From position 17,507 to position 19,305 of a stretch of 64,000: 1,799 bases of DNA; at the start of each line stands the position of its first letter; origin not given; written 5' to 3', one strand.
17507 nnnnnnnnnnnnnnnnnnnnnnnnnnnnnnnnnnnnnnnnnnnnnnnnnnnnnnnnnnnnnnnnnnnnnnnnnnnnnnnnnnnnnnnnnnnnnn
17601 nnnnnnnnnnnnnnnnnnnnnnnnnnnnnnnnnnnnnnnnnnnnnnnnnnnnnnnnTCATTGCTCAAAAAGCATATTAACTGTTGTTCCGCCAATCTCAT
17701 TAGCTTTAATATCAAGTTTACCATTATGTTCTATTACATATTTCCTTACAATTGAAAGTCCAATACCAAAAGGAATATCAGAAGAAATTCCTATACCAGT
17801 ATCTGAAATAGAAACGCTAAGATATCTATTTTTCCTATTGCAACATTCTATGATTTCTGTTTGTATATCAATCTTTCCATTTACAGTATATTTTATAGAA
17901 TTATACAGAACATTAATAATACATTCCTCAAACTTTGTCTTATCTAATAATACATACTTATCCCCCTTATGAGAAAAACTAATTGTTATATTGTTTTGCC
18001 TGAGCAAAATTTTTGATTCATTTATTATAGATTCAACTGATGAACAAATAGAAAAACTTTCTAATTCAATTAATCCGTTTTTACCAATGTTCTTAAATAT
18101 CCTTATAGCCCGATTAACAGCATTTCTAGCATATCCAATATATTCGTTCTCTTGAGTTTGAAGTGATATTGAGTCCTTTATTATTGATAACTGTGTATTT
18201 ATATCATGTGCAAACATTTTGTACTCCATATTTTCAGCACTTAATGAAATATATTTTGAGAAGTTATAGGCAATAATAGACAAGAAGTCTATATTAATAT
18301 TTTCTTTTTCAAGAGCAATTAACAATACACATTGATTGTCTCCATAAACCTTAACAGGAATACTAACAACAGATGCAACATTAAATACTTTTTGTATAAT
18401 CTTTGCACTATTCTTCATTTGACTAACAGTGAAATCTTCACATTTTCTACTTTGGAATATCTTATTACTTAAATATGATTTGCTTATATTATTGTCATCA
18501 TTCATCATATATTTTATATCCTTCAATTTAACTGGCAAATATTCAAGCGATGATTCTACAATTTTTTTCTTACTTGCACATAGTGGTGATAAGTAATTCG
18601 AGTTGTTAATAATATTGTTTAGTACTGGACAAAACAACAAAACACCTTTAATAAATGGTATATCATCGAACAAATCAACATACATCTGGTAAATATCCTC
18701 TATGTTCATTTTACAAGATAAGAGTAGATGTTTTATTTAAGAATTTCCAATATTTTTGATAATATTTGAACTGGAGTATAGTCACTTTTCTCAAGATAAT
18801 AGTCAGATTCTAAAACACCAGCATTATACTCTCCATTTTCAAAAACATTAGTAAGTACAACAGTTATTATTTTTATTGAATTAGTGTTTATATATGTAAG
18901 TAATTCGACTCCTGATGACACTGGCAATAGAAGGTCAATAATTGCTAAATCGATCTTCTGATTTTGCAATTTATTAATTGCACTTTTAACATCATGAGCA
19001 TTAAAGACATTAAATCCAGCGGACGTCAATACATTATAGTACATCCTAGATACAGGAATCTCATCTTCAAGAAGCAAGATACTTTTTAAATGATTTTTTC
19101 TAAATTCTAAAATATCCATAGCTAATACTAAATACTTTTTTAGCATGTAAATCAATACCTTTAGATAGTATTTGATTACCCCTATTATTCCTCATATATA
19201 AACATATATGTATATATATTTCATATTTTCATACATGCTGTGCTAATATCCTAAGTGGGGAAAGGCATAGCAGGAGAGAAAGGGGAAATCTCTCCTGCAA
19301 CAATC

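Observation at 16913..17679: tRNA-Ala flanked by a truncated RloB-like gene and an orphan Phd/YefM antitoxin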

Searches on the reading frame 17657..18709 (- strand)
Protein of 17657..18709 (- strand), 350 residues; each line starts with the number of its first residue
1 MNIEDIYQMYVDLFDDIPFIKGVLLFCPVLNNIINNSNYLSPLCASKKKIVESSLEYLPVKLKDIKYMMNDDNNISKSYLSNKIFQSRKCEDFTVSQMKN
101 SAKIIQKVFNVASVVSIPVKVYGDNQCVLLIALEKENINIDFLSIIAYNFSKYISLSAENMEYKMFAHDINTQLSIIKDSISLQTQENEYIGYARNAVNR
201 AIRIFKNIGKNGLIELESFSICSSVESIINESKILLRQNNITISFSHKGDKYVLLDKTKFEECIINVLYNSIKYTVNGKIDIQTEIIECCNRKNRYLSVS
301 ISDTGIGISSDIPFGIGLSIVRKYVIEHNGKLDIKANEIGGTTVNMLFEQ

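Call 4: search_protein_families(library=pfam, proteins=[window:17657-18709:-], max_evalue=1)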
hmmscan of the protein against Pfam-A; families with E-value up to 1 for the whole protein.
window:17657-18709:- (350 aa): 1 family
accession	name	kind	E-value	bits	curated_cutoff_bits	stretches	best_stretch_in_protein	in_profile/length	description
PF02518.31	HATPase_c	-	2.3e-11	44.5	26.4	1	256-347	2-106/111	Histidine kinase-, DNA gyrase B-, and HSP90-like ATPase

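Call 20: find_related_loci(query=window:17660-18709:-, collection=genome_contigs, flank=10000)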
Query window:17660-18709:- (350 aa) in genome_contigs; peptide patterns used: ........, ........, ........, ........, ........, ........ (x = any residue, [..] = any of these).
30 stretches matched a pattern, but none encodes a relative of the query by tblastn (E <= 1e-3).

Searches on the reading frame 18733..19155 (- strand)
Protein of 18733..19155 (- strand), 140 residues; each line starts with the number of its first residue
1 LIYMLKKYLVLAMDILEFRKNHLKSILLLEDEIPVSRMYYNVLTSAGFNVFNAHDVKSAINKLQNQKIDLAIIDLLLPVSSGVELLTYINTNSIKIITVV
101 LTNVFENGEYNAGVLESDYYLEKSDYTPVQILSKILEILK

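Call 4: search_protein_families(library=pfam, proteins=[window:18733-19155:-], max_evalue=1)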
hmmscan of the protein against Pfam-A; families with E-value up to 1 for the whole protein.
window:18733-19155:- (140 aa): 3 families
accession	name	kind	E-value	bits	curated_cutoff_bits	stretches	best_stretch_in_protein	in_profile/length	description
PF00072.30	Response_reg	-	1.1e-12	48.6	30.2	1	26-107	1-81/111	Response regulator receiver domain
PF20161.5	VpsR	-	0.0061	16.7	23.7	1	40-90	24-74/121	VpsR domain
PF23198.2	PDE8A_N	-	0.058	13.7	29.6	1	21-75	8-62/147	PDE8A-like, N-terminal domain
